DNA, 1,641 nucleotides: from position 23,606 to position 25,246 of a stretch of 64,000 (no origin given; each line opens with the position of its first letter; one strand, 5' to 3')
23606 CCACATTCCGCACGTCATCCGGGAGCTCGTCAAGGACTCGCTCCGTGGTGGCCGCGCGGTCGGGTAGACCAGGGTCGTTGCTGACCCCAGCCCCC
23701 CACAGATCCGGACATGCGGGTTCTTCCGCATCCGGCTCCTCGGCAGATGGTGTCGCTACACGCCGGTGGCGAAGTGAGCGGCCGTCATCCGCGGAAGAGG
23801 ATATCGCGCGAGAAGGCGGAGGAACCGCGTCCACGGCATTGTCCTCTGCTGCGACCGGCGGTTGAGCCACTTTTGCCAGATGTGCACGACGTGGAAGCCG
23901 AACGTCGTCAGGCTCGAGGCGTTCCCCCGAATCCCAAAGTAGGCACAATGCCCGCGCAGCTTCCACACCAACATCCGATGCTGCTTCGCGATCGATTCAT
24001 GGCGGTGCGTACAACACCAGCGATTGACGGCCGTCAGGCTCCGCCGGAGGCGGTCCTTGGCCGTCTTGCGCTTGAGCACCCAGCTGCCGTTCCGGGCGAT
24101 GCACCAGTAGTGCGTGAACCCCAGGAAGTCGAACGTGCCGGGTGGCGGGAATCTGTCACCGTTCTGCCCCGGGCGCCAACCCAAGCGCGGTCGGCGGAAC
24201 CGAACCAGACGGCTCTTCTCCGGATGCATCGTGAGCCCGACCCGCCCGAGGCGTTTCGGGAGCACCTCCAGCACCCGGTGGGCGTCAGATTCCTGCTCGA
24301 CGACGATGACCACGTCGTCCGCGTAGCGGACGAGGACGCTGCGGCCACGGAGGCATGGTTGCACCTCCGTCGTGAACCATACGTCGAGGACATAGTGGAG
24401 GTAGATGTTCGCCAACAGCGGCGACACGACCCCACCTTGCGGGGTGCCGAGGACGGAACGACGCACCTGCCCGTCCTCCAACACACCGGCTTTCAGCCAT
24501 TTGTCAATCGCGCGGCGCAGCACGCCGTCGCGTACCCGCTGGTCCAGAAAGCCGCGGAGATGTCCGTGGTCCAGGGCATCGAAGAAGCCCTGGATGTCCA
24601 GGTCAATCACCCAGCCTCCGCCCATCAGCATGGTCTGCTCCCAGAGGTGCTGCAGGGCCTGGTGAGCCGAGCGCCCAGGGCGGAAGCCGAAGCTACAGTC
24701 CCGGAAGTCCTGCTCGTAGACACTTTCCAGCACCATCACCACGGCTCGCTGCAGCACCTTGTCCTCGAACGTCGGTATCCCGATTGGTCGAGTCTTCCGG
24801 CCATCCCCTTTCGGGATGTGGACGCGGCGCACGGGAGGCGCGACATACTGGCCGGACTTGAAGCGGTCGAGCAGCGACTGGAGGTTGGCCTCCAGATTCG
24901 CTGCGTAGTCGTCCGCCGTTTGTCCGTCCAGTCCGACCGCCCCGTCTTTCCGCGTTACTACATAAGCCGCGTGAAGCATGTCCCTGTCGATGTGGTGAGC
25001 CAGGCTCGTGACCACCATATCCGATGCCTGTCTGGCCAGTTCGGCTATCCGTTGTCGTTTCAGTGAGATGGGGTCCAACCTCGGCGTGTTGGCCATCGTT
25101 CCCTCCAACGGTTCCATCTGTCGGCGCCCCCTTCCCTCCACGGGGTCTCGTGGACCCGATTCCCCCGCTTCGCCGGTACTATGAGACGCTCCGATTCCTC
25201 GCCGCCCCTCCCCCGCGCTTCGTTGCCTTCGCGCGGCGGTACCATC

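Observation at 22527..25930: Intact-looking group II intron inside a host gene in phase 0, with a readable EBS1-IBS1 match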

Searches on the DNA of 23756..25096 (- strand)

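Call 56: search_rna_families(sources=[L093, L094, L037, L071, L068, L052, L045], threshold=gathering)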
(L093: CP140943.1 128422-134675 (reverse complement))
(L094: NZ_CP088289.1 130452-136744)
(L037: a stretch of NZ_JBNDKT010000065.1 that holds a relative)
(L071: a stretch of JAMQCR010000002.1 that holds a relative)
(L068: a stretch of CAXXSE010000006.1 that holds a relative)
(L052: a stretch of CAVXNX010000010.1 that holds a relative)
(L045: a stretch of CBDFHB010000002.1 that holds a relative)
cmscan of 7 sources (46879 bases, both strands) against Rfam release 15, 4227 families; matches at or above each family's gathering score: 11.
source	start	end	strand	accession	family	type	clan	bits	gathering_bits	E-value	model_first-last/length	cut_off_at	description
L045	1454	1810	+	RF00023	tmRNA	Gene;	CL00001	201.2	47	9e-81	1-374/374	no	transfer-messenger RNA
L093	2024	2244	+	RF02005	group-II-D1D4-6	Intron;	CL00102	140.4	49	4.5e-40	1-225/225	no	Group II catalytic intron D1-D4-6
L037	470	686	+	RF02005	group-II-D1D4-6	Intron;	CL00102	132.6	49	1.3e-37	1-225/225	no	Group II catalytic intron D1-D4-6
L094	1945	2160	+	RF02005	group-II-D1D4-6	Intron;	CL00102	128.8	49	2.1e-36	1-225/225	no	Group II catalytic intron D1-D4-6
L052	2453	2667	+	RF02005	group-II-D1D4-6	Intron;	CL00102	123.8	49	8.4e-35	1-225/225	no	Group II catalytic intron D1-D4-6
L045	2422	2649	+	RF02005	group-II-D1D4-6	Intron;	CL00102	122.8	49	1.8e-34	1-225/225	no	Group II catalytic intron D1-D4-6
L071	2498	2744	+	RF02005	group-II-D1D4-6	Intron;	CL00102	79.9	49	8.4e-21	1-225/225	no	Group II catalytic intron D1-D4-6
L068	2436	2714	+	RF02005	group-II-D1D4-6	Intron;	CL00102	77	49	7.2e-20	1-225/225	no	Group II catalytic intron D1-D4-6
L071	1668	1783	+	RF02005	group-II-D1D4-6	Intron;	CL00102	67.5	49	7.8e-17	1-225/225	no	Group II catalytic intron D1-D4-6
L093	3814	3883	+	RF00029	Intron_gpII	Intron;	-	50.5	40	4.3e-07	1-77/77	no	Group II catalytic intron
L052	4288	4362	+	RF00029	Intron_gpII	Intron;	-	43.7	40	1.9e-05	1-77/77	no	Group II catalytic intron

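Call 74: search_dna_similar(query=L093:1940-3890:+, collection=plasmids, mode=near, max_rows=40)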
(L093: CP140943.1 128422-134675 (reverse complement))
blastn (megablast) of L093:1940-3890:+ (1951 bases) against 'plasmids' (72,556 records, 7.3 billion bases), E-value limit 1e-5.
Records with a match: 142; places in all: 261; records where one place covers at least 80% of the query: 42.
Best place of each record, by identity: >=99% 59; 95-99% 42; 90-95% 19; 80-90% 21; 60-80% 1.
By first word of the organism name: Sinorhizobium 97; Rhizobium 17; Bradyrhizobium 13; Ensifer 9; Mesorhizobium 4; Haematobacter 1; Neorhizobium 1.
By predicted mobility (MOB-suite, as given by PLSDB): conjugative 90; non-mobilizable 27; mobilizable 25.
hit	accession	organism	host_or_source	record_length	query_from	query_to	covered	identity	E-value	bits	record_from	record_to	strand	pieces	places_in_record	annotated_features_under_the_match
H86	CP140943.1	Sinorhizobium meliloti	Medicago lupulina,whole organism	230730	1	1951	100%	100.0%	0e+0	3603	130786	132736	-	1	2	ltrA: group II intron reverse transcriptase/maturase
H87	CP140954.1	Sinorhizobium meliloti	Medicago lupulina,whole organism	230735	1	1951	100%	100.0%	0e+0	3603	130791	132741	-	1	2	ltrA: group II intron reverse transcriptase/maturase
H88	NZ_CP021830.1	Sinorhizobium meliloti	Medicago truncatula,Single Cell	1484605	1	1951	100%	99.6%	0e+0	3559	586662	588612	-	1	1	record has no annotation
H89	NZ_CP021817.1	Sinorhizobium meliloti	Medicago truncatula,Single Cell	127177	1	1951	100%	99.5%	0e+0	3554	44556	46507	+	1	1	reverse transcriptase domain-containing protein (x2)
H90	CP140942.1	Sinorhizobium meliloti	Medicago lupulina,whole organism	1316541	1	1951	100%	99.5%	0e+0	3554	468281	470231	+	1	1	ltrA: group II intron reverse transcriptase/maturase | ornithine cyclodeaminase family protein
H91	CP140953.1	Sinorhizobium meliloti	Medicago lupulina,whole organism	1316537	1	1951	100%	99.5%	0e+0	3554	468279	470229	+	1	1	ltrA: group II intron reverse transcriptase/maturase | ornithine cyclodeaminase family protein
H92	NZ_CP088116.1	Sinorhizobium meliloti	cell culture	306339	3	1951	100%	99.3%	0e+0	3522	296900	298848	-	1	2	ltrA: group II intron reverse transcriptase/maturase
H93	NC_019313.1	Sinorhizobium meliloti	Medicago sativa ssp. falcata,root ...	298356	1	1951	100%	99.1%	0e+0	3509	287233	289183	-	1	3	ltrA: group II intron reverse transcriptase/maturase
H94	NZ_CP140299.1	Sinorhizobium kummerowiae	Kummerowia stipulacea,Pure culture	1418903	24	1949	99%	99.2%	0e+0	3467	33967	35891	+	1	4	none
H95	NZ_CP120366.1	Sinorhizobium kummerowiae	Kummerowia stipulacea,Pure culture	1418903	24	1949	99%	99.2%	0e+0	3467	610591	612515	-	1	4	none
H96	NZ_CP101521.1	Ensifer adhaerens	cell cuture,rhizosphere soil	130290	1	1951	100%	97.8%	0e+0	3371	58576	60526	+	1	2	ltrA: group II intron reverse transcriptase/maturase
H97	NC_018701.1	Sinorhizobium meliloti Rm41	-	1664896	24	1949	99%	99.1%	0e+0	3461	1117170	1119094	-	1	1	none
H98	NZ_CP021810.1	Sinorhizobium meliloti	Medicago sativa,Single Cell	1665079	24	1949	99%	99.1%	0e+0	3461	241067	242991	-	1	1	none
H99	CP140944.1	Sinorhizobium meliloti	Medicago lupulina,whole organism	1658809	24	1949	99%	99.1%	0e+0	3461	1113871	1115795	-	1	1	ltrA: group II intron reverse transcriptase/maturase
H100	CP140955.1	Sinorhizobium meliloti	Medicago lupulina,whole organism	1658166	24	1949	99%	99.1%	0e+0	3461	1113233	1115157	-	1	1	ltrA: group II intron reverse transcriptase/maturase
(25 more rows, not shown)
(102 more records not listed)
